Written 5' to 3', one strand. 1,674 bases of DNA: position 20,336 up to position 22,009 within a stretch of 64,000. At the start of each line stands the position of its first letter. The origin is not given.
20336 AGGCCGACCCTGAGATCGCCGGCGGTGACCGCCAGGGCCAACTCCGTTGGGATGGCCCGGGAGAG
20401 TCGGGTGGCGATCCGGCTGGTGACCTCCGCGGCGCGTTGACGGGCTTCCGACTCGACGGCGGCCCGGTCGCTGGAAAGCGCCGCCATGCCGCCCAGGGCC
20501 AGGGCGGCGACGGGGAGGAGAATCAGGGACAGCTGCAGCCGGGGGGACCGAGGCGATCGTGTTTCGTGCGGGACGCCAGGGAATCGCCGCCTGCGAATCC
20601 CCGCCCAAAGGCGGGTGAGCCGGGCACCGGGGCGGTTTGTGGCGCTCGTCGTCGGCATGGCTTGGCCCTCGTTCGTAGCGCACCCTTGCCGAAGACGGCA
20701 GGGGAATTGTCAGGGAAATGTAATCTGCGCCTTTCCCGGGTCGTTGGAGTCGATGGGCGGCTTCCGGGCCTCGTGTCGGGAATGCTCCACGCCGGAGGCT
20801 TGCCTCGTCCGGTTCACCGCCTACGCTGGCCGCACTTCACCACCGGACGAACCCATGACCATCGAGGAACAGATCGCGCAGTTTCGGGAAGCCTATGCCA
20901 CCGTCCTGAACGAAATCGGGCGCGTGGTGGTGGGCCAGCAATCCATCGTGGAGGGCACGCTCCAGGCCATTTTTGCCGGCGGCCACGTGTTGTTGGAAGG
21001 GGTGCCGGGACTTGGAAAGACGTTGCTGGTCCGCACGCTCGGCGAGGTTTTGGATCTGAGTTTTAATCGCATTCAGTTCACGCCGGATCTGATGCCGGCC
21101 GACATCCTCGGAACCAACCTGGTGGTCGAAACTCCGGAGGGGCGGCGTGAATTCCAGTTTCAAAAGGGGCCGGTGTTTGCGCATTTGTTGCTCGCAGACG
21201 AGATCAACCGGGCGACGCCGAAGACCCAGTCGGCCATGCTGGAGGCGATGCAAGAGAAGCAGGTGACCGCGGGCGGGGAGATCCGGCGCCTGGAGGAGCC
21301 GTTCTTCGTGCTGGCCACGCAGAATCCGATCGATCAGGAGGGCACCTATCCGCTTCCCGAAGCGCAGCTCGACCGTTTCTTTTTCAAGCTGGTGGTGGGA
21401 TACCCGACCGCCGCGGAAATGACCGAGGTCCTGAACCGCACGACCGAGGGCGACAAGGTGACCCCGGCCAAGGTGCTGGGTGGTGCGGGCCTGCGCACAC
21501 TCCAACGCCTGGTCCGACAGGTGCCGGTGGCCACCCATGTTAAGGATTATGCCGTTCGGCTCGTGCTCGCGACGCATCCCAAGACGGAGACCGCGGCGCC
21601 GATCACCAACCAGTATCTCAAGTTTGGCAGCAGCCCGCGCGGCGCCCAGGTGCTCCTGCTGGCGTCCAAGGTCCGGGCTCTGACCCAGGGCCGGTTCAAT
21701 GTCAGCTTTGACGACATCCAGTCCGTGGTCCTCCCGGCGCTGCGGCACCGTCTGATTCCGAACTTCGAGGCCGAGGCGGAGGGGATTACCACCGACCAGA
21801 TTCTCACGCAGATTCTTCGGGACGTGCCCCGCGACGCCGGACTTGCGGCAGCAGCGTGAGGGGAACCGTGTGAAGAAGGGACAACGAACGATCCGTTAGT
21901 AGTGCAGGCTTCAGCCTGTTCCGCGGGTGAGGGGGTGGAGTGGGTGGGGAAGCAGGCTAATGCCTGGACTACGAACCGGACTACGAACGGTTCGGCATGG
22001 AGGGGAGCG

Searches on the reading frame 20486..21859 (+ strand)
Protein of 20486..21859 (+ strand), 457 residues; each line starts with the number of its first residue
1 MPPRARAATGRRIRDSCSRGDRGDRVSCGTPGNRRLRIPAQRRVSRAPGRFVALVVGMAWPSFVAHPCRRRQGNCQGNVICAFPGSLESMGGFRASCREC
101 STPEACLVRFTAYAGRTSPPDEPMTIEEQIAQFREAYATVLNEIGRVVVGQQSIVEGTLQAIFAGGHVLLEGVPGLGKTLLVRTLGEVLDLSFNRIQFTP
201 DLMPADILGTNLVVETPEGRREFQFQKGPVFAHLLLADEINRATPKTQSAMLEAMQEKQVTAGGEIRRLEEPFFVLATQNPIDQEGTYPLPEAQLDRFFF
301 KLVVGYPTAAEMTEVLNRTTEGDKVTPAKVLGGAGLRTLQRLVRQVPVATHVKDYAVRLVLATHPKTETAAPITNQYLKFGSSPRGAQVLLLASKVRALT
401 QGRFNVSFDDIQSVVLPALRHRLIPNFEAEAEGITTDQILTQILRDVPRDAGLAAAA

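Call 13: search_protein_families(library=pfam, proteins=[window:20486-21859:+])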
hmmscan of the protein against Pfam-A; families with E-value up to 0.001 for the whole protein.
window:20486-21859:+ (457 aa): 5 families
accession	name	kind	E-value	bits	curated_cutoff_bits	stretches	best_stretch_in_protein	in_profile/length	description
PF07726.17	AAA_3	-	8.5e-63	210.5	27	1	167-299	1-130/131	ATPase family associated with various cellular activities (AAA)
PF17863.7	AAA_lid_2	-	2.2e-17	63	22.7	1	372-443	3-74/74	AAA lid domain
PF07728.20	AAA_5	-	2.8e-13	50.5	22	1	167-298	1-139/139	AAA domain (dynein-related subfamily)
PF20030.5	bpMoxR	-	1e-10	41.5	27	1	139-322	5-184/205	MoxR domain in the MoxR-vWA-beta-propeller ternary systems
PF00004.35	AAA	-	1.4e-05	26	21.2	1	168-284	1-113/131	ATPase family associated with various cellular activities (AAA)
